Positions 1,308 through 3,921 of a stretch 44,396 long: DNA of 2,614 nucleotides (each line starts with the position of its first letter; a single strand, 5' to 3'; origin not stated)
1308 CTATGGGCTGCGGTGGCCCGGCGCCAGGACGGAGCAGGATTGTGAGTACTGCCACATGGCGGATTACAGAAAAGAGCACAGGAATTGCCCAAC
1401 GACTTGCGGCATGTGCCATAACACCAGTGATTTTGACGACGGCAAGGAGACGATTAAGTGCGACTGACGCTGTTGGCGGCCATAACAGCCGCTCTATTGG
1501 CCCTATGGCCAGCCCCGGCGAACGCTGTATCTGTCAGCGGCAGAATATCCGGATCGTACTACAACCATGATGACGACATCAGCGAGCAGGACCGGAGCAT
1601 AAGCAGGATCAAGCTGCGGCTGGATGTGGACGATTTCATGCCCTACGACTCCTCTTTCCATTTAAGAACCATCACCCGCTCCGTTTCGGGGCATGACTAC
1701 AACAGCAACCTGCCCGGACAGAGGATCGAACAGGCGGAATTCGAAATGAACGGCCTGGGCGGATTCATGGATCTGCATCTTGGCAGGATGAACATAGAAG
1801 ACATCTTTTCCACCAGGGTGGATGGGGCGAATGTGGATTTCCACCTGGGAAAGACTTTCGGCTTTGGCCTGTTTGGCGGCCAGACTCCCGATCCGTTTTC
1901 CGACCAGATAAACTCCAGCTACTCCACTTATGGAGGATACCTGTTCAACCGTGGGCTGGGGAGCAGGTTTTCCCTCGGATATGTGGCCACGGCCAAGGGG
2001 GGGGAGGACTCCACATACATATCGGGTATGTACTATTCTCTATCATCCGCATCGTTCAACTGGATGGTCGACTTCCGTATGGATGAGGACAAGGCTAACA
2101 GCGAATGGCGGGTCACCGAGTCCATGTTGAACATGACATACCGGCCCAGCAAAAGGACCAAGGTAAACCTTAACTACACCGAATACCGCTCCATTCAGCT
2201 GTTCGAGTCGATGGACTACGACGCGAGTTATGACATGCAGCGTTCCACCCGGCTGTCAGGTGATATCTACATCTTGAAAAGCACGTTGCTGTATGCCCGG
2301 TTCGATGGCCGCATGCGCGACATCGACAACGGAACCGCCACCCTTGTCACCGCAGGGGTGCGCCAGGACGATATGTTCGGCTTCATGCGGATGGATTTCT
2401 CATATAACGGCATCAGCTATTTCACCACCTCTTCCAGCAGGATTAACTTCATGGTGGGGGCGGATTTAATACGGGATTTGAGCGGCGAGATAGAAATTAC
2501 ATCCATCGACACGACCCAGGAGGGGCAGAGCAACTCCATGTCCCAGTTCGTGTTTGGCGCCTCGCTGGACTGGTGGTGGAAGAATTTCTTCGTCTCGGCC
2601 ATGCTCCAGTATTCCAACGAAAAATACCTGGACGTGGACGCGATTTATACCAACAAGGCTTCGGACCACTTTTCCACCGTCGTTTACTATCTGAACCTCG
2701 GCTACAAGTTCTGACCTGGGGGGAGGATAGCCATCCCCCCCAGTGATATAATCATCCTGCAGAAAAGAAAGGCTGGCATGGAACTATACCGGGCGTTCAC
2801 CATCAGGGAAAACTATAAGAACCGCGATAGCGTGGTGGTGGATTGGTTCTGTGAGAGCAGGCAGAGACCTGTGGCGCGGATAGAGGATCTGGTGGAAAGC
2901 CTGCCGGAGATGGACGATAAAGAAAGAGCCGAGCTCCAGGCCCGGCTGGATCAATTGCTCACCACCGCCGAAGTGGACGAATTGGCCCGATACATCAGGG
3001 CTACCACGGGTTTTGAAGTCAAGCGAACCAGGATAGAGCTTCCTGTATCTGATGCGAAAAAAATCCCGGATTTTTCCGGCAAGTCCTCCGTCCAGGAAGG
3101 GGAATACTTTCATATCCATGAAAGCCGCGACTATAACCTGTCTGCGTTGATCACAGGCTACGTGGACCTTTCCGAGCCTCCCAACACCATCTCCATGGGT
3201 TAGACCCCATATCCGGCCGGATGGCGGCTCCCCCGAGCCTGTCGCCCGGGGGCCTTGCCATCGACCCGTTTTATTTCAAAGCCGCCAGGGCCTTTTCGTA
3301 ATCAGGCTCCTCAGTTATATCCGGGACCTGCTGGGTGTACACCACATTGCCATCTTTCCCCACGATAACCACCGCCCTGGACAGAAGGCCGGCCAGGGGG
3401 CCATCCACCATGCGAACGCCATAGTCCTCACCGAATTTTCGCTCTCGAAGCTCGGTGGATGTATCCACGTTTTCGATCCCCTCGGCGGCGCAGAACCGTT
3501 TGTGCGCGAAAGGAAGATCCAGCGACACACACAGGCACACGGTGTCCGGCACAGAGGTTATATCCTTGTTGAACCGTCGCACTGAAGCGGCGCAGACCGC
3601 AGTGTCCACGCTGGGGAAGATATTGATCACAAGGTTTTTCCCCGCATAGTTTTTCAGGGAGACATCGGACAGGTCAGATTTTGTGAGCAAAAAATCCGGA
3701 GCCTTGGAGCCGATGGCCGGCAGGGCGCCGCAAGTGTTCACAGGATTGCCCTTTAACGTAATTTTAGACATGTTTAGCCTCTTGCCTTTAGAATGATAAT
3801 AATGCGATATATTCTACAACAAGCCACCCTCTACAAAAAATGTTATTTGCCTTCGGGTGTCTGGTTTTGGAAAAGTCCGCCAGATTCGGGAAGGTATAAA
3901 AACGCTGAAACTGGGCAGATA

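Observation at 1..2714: Modular cytochrome with at least 20 heme sites, translationally coupled to a compact OM beta-barrel: candidate non-canonical porin-cytochrome electron conduit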

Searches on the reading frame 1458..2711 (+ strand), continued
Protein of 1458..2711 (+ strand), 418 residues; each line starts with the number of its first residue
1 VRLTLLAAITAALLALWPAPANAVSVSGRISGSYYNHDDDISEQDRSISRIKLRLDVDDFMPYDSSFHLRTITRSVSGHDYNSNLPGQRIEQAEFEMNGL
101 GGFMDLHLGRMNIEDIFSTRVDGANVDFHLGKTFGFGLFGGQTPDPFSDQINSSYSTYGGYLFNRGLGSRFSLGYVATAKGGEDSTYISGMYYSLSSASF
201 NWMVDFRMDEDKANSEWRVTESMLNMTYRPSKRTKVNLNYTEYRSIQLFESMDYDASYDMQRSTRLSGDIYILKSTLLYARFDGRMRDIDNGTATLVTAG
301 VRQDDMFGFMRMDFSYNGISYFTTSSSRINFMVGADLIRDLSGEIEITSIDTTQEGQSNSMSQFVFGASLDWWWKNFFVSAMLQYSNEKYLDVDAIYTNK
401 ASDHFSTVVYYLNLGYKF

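Call 75: search_protein_families(library=ncbifam, proteins=[L001:7269-10007:+, L001:5184-6077:+, L001:6328-7077:+, L021:4593-5597:+, L014:4019-4996:+, L025:1245-2168:+, P0090, P0008], max_evalue=0.01)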
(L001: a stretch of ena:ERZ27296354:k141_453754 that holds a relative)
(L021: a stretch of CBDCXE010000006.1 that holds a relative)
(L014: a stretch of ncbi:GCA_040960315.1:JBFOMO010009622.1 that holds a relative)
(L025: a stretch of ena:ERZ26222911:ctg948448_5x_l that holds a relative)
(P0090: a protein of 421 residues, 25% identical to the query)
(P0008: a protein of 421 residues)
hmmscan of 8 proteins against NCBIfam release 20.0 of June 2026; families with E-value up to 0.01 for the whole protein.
L001:7269-10007:+ (913 aa): 3 families
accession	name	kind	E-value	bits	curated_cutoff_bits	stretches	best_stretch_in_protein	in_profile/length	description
TIGR03508.1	decahem_SO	subfamily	1.9e-07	30.8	192.2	0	715-828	4-104/258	DmsE family decaheme c-type cytochrome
NF047727.1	4hemeCytCCctA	equivalog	0.0014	18.8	180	1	13-97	12-91/109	tetraheme c-type cytochrome CctA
NF040967.1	cytc_ExtN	equivalog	0.003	16.5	200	1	122-229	31-139/415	selenite/tellurite reduction operon c-type cytochrome ExtN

L001:5184-6077:+ (298 aa): 3 families
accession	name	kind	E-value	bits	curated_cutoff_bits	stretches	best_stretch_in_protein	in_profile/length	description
TIGR03508.1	decahem_SO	subfamily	3.9e-07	29.8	192.2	1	67-251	34-222/258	DmsE family decaheme c-type cytochrome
NF045713.1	CxxCH_16_HmcA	equivalog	0.00073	18.3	400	1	69-184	134-254/541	sulfate respiration complex hexadecaheme cytochrome HmcA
TIGR03153.1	cytochr_NrfH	equivalog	0.0083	16.2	134.2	0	100-141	27-67/138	cytochrome c nitrite reductase small subunit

L001:6328-7077:+ (250 aa): 0 families

L021:4593-5597:+ (335 aa): 5 families
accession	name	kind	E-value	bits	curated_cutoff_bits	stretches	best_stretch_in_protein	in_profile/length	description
TIGR03508.1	decahem_SO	subfamily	1.8e-06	27.6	192.2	1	56-170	84-197/258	DmsE family decaheme c-type cytochrome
NF047727.1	4hemeCytCCctA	equivalog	0.00062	19.9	180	2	135-216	31-105/109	tetraheme c-type cytochrome CctA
TIGR03507.1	decahem_SO1788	subfamily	0.0011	17.5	209.3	1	65-134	244-315/672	OmcA/MtrC family decaheme c-type cytochrome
NF041028.1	decahem_GSU2203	exception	0.0033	16.7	325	1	61-154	120-213/317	GSU2203 family decaheme c-type cytochrome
TIGR01905.1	paired_CXXCH_1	subfamily_domain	0.0042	17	25.2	1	65-98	7-38/41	doubled CXXCH domain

L014:4019-4996:+ (326 aa): 0 families

L025:1245-2168:+ (308 aa): 0 families

P0090 (421 aa): 0 families

P0008 (421 aa): 0 families

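Call 76: list_cluster_members(proteins=[P0011, P0013, P0015, P0019, P0021, P0024, P0026, P0027, P0028, P0029])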
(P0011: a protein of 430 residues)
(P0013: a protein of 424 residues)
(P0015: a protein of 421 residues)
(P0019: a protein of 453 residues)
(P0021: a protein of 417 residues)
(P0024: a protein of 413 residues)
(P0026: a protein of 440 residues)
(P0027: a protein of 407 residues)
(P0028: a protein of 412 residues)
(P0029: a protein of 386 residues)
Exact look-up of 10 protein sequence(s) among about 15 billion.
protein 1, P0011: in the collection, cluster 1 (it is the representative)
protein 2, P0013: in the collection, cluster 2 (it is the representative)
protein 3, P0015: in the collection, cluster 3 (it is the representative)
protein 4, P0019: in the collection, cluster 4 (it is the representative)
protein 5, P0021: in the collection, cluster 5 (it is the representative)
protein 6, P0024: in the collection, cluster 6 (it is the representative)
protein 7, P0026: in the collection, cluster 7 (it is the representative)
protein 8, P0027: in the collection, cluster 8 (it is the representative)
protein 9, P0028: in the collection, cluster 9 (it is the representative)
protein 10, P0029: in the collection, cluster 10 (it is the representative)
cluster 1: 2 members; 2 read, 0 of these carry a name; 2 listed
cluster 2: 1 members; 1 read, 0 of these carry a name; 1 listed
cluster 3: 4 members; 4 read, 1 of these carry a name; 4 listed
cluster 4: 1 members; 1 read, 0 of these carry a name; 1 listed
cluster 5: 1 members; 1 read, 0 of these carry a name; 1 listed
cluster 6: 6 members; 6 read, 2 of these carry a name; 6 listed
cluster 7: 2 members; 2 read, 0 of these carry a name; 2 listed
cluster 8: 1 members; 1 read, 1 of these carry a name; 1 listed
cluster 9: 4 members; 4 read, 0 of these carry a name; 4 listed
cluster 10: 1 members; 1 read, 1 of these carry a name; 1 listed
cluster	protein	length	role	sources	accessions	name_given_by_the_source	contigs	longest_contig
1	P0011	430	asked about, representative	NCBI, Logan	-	-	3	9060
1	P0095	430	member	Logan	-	-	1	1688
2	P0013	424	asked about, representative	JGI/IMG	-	-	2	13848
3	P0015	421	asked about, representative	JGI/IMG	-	-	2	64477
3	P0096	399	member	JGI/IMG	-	hypothetical protein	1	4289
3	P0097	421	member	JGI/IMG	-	-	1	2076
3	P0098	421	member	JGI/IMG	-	-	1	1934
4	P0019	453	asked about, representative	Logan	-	-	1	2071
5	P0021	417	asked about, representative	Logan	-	-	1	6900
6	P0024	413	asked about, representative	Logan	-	-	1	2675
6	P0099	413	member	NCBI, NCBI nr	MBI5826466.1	MAG: hypothetical protein HZB22_01860 [Deltaproteobacteria bacterium] | hypothetical protein [Deltaproteobacteria bacterium]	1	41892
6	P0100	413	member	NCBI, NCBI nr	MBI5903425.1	MAG: hypothetical protein HZB84_08100 [Deltaproteobacteria bacterium] | hypothetical protein [Deltaproteobacteria bacterium]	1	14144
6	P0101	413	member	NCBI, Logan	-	-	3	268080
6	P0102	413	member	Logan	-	-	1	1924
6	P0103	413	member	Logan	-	-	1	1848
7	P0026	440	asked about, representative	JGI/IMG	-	-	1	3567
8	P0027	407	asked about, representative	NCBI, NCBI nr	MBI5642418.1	MAG: hypothetical protein HY954_02975 [Deltaproteobacteria bacterium] | hypothetical protein [Deltaproteobacteria bacterium]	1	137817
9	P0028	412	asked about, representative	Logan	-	-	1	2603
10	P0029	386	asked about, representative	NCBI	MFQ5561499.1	MAG: hypothetical protein ACE5FU_13075, partial [Nitrospinota bacterium]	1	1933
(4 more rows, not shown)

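Call 77: list_cluster_members(proteins=[P0032, P0036, P0038, P0039, P0041, P0042, P0043, P0044, P0047, P0051])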
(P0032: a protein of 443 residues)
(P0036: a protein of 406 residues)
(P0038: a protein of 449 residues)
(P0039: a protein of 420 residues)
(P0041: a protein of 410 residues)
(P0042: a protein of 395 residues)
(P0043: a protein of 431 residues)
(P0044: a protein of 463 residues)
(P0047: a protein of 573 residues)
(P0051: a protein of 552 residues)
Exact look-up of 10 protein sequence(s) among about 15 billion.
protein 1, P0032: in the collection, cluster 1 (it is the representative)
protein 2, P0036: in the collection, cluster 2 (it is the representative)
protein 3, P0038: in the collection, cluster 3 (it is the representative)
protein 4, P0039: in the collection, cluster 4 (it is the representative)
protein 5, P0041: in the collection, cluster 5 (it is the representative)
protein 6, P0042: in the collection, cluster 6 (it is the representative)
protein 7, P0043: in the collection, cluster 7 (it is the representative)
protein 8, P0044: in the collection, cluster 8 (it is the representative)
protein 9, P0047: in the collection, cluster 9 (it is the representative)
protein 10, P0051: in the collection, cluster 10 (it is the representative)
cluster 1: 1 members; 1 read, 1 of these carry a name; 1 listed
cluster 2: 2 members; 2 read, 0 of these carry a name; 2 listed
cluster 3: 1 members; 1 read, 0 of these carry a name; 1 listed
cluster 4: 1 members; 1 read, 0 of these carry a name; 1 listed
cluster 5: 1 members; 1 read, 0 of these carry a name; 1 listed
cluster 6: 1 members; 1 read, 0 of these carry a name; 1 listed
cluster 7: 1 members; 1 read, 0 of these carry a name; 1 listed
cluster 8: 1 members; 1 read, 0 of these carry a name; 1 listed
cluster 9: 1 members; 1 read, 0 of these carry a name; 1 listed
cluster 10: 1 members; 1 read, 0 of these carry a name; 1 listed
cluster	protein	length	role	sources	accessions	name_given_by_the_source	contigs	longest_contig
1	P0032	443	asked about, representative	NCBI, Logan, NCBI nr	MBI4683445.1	MAG: hypothetical protein HY757_10160 [Nitrospirae bacterium] | hypothetical protein [Nitrospirota bacterium]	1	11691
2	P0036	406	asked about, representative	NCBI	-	-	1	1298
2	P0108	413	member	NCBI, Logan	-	-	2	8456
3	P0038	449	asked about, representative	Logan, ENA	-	-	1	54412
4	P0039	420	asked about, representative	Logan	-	-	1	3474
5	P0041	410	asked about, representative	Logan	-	-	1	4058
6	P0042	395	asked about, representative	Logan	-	-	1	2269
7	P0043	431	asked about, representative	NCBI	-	-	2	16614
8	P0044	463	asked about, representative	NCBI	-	-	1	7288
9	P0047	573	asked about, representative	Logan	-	-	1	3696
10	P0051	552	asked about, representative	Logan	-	-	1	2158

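Call 84: find_related_loci(query=A3, collection=metagenome_contigs, flank=6000)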
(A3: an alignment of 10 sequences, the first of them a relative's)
Query A3 (418 aa) in metagenome_contigs; peptide patterns used: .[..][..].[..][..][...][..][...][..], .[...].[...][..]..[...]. (x = any residue, [..] = any of these).
221 stretches matched a pattern; 11 encode a relative of the query (tblastn E <= 1e-3); 11 distinct loci.
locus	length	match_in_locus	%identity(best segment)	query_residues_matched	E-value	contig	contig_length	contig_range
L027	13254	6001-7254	74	1-418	0e+0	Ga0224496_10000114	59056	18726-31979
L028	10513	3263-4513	68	1-418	0e+0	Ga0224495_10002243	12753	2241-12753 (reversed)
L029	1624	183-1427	55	1-418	8e-169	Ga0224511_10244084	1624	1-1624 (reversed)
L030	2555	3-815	69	148-418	4e-136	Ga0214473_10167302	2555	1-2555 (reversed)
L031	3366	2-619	68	213-418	1e-98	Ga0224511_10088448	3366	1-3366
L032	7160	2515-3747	32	18-418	9e-69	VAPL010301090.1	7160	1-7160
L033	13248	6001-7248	33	2-418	2e-72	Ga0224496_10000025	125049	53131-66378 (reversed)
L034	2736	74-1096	35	80-418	2e-60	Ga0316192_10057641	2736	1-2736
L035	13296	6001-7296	31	1-418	7e-55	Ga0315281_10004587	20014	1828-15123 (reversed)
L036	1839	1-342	58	305-418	1e-37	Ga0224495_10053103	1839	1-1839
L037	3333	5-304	64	319-418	9e-37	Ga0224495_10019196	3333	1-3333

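Call 88: search_protein_families(library=pfam, proteins=[L033:127-1392:+, L033:1392-2159:+, L033:7326-8666:-, L033:8679-9590:-, L035:769-1668:+, L035:1792-3336:+, L035:7777-8526:-, L035:8530-9414:-, L021:1011-2903:+, L020:733-1812:-], max_evalue=0.001)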
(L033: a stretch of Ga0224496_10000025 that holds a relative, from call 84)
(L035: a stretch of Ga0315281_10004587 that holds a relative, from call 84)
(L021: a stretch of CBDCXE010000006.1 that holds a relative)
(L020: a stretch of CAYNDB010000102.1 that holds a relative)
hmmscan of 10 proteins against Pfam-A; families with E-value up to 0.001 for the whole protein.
L033:127-1392:+ (422 aa): 3 families
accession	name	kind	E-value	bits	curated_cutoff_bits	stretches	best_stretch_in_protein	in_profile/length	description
PF00682.25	HMGL-like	-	1.1e-28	100.7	29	1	2-158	104-256/260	HMGL-like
PF08502.15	LeuA_dimer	-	2.1e-25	89.6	24.9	1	263-406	3-131/131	LeuA allosteric (dimerisation) domain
PF22617.1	HCS_D2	-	5.3e-18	65.6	27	1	177-256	2-80/82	Homocitrate synthase post-HMGL domain-like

L033:1392-2159:+ (256 aa): 2 families
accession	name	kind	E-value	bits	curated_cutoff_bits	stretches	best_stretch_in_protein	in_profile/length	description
PF13672.11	PP2C_2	-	2.1e-13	50.7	24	1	14-231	8-199/209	Protein phosphatase 2C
PF00481.26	PP2C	-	4.5e-11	43.3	20.3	1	25-151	31-142/255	Protein phosphatase 2C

L033:7326-8666:- (446 aa): 19 families
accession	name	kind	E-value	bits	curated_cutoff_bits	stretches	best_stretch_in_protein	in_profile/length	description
PF13738.12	Pyr_redox_3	-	1.4e-40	139.9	30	1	184-440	1-282/305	Pyridine nucleotide-disulphide oxidoreductase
PF07992.20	Pyr_redox_2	-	2.3e-24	86.8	26.1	1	181-439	1-251/291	Pyridine nucleotide-disulphide oxidoreductase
PF13237.11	Fer4_10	-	2.3e-10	40.7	25.5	1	59-108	2-53/53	4Fe-4S dicluster domain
PF03486.20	HI0933_like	-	8.9e-10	38.9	50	1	182-220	2-40/244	HI0933-like protein Rossmann domain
PF12797.12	Fer4_2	-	5.4e-09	35.9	24.5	1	58-78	2-22/22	4Fe-4S binding domain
PF12838.12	Fer4_7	-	8.2e-09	36.2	27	1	66-111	2-52/52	4Fe-4S dicluster domain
PF12837.12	Fer4_6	-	8.6e-09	35.4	25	1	59-78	2-21/24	4Fe-4S binding domain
PF14697.11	Fer4_21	-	7.7e-08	32.8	35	1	61-114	3-59/59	4Fe-4S dicluster domain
PF00037.32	Fer4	-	1.1e-07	31.7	21.1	1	92-113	3-24/24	4Fe-4S binding domain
PF01946.23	Thi4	-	2.4e-07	30.7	26.2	1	181-219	18-57/235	Thi4 family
PF13434.12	Lys_Orn_oxgnase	-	2e-06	27.6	21.3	0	281-372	131-230/339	L-lysine 6-monooxygenase/L-ornithine 5-monooxygenase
PF00070.33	Pyr_redox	-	6.7e-06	27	22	1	333-402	1-70/82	Pyridine nucleotide-disulphide oxidoreductase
PF12831.13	FAD_oxidored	-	1.8e-05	24.7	27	1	182-222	1-41/416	FAD dependent oxidoreductase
PF13450.12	NAD_binding_8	-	2.5e-05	24.9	21.9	1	185-226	1-42/68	NAD(P)-binding Rossmann-like domain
PF25160.1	LdpA_Fe-S-bd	-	9.3e-05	22.6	27.6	0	72-113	9-44/49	LdpA Fe-S cluster-binding domain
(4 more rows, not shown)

L033:8679-9590:- (303 aa): 1 family
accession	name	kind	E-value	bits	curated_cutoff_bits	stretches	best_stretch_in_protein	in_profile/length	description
PF01794.25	Ferric_reduct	-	0.00022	21.7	28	0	73-132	2-61/121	Ferric reductase like transmembrane component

L035:769-1668:+ (300 aa): 0 families

L035:1792-3336:+ (515 aa): 2 families
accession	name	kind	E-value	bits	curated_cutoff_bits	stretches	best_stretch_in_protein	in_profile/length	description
PF13229.12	Beta_helix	-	2.3e-11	44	25.9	2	288-420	46-152/158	Right handed beta helix region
PF02415.23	Chlam_PMP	-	0.00047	20.6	20.6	0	368-384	1-17/19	Chlamydia polymorphic membrane protein (Chlamydia_PMP) repeat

L035:7777-8526:- (249 aa): 3 families
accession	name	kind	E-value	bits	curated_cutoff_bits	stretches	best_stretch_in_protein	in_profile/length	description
PF00005.33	ABC_tran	-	1.1e-22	81.5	25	1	50-182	1-136/137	ABC transporter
PF13304.12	AAA_21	-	6.2e-05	23.6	27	0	64-82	3-21/304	AAA domain, putative AbiEii toxin, Type IV TA system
PF02463.25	SMC_N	-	0.00014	21.9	40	0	63-78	27-42/220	RecF/RecN/SMC N terminal domain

L035:8530-9414:- (294 aa): 1 family
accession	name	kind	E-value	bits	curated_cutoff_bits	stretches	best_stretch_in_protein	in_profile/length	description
PF01061.29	ABC2_membrane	-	3.6e-11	43.4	26.9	1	52-253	4-208/211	ABC-2 type transporter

L021:1011-2903:+ (631 aa): 8 families
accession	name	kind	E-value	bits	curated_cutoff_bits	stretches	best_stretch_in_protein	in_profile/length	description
PF02518.31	HATPase_c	-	5.6e-26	91.6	26.4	1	515-621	3-110/111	Histidine kinase-, DNA gyrase B-, and HSP90-like ATPase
PF00672.30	HAMP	-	7.9e-12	45.8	25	1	213-262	4-53/53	HAMP domain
PF00512.31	HisKA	-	1.1e-09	38.7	26.9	1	404-468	2-62/66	His Kinase A (phospho-acceptor) domain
PF13188.13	PAS_8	-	9.5e-08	32.1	21.8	1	272-312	1-38/65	PAS domain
PF08448.16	PAS_4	-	3.9e-07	30.7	23.1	1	279-387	2-103/110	PAS fold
PF00989.32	PAS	-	7.2e-05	23.2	22.6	1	272-305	1-34/113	PAS fold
PF13426.13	PAS_9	-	0.00041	21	27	1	282-389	1-101/103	PAS domain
PF01544.23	CorA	-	0.00066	19.5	27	1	384-462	132-210/292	CorA-like Mg2+ transporter protein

L020:733-1812:- (359 aa): 1 family
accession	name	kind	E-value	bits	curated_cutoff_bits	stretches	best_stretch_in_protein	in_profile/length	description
PF06580.19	His_kinase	-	9.4e-18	64.7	25.2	1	172-249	2-80/81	Histidine kinase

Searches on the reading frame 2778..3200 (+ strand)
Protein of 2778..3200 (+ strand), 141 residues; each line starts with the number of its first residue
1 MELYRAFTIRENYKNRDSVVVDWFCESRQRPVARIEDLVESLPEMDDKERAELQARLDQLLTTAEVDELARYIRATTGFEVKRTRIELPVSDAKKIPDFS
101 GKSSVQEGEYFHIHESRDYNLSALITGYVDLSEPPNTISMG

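Call 5: search_protein_families(library=pfam, proteins=[window:2778-3200:+], max_evalue=1)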
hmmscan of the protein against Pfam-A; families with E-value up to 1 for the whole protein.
window:2778-3200:+ (141 aa): 1 family
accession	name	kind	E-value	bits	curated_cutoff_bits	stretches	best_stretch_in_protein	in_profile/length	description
PF11932.13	DUF3450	-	0.067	12.9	32.6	1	32-75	106-149/241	Protein of unknown function (DUF3450)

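Call 6: search_protein_families(library=ncbifam, proteins=[window:2778-3200:+], max_evalue=1)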
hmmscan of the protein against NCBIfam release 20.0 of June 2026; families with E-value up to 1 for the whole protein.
window:2778-3200:+ (141 aa): 2 families
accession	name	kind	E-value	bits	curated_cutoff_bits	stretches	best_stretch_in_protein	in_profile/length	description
NF047626.1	SulfactDhSafD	equivalog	0.085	11.9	700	1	40-89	37-85/454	sulfoacetaldehyde dehydrogenase SafD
TIGR03843.1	TIGR03843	hypoth_equivalog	0.12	11.7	172.4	1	36-74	192-230/253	SCO1664 family protein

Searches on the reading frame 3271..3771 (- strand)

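Call 5: search_protein_families(library=pfam, proteins=[window:3271-3771:-], max_evalue=1)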
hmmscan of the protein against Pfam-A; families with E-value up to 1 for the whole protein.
window:3271-3771:- (166 aa): 2 families
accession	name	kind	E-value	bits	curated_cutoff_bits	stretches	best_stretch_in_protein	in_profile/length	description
PF08534.16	Redoxin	-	2.3e-29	102.5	26.6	1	21-162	3-148/148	Redoxin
PF00578.27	AhpC-TSA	-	8.8e-17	61.6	26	1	20-145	1-123/124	AhpC/TSA family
